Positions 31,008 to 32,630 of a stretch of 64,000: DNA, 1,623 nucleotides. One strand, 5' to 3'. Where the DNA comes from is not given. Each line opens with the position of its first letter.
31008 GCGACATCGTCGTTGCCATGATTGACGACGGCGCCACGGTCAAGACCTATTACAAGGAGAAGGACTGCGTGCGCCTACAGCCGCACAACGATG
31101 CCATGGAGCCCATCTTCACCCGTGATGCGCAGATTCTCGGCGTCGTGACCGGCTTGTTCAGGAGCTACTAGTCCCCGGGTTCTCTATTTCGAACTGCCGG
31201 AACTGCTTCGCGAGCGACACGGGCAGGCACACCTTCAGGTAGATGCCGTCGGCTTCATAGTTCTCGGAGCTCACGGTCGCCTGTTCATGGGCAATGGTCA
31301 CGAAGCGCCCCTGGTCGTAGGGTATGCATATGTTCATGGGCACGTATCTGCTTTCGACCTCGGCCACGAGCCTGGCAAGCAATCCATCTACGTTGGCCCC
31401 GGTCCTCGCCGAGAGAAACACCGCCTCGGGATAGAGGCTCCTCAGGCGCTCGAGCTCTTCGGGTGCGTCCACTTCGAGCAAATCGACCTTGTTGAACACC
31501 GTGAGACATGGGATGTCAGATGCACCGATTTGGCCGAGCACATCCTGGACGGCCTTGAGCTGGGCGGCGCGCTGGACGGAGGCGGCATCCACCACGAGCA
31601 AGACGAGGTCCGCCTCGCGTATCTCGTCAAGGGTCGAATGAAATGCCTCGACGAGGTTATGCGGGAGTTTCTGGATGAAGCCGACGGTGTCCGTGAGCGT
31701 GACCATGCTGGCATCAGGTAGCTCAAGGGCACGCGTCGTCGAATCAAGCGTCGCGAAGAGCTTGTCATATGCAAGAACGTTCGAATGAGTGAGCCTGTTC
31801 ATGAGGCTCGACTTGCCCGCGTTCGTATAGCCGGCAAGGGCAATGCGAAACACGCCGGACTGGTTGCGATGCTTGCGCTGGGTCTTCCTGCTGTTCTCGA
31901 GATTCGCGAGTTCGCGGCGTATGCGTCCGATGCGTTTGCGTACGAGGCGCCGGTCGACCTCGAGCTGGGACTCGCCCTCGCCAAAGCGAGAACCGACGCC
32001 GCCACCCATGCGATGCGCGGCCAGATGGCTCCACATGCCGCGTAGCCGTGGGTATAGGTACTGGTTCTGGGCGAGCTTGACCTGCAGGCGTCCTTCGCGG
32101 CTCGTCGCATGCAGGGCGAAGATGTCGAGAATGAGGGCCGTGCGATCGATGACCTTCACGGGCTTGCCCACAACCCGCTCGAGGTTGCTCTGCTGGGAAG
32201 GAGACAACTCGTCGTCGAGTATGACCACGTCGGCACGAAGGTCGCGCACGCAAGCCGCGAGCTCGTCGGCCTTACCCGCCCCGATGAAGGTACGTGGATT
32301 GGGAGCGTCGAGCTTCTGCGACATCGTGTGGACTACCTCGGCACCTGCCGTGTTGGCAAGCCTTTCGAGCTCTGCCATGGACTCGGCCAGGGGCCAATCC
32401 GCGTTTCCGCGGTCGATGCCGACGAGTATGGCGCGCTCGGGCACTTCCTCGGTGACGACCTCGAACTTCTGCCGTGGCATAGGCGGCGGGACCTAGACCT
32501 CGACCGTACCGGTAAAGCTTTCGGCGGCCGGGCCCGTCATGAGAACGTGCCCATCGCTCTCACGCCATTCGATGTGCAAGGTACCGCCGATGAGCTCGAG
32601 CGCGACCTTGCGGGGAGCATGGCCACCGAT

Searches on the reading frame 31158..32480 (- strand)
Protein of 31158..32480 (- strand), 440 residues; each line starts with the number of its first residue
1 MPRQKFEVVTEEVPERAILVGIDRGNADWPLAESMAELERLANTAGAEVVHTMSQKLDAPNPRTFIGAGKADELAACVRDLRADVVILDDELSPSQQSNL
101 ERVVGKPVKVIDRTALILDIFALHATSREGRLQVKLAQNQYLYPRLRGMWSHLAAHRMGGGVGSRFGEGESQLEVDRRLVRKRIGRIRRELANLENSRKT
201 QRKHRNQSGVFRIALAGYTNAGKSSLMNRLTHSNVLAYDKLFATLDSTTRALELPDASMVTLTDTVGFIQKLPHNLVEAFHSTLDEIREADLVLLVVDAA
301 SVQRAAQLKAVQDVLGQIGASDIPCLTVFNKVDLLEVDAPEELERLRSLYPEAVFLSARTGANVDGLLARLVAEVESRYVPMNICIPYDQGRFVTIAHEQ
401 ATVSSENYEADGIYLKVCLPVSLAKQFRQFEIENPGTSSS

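Call 69: find_encoding_contigs(protein=window:31158-32480:-, flank=10000, max_places=1)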
Protein window:31158-32480:- (440 aa): 22 contigs read that carry it; 1 place shown.
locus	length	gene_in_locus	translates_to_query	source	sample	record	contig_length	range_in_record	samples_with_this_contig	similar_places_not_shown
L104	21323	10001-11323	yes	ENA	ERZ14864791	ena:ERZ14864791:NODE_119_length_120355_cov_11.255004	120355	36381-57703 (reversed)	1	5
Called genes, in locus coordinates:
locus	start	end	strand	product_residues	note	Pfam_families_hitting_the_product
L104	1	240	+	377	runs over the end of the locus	PF00154:RecA_N, PF08423:Rad51, PF06745:ATPase (weak), PF21096:RecA_C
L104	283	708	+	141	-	PF21982:RecX_HTH1 (faint), PF02631:RecX_HTH2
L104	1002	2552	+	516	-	PF12072:RNase_Y_N, PF00013:KH_1, PF08668:HDOD (faint), PF01966:HD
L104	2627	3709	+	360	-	PF02518:HATPase_c, PF13589:HATPase_c_3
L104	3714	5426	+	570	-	PF02878:PGM_PMM_I, PF02879:PGM_PMM_II, PF02880:PGM_PMM_III, PF00408:PGM_PMM_IV (weak)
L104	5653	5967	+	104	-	PF04232:SpoVS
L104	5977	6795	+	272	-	PF02811:PHP (weak)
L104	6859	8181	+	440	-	PF00919:UPF0004, PF04055:Radical_SAM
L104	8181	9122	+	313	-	PF01715:IPPT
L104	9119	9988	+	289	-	PF01678:DAP_epimerase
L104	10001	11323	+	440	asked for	PF13167:GTP-bdg_N, PF16360:GTP-bdg_M, PF03193:RsgA_GTPase (faint), PF01926:MMR_HSR1, PF02421:FeoB_N (weak), PF16897:MMR_HSR1_Xtn (weak)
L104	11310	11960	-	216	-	PF01726:LexA_DNA_bind, PF13412:HTH_24 (faint), PF00717:Peptidase_S24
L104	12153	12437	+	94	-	-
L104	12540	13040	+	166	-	PF22811:Zn_ribbon_NrdR, PF03477:ATP-cone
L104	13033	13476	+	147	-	PF00692:dUTPase, PF22769:DCD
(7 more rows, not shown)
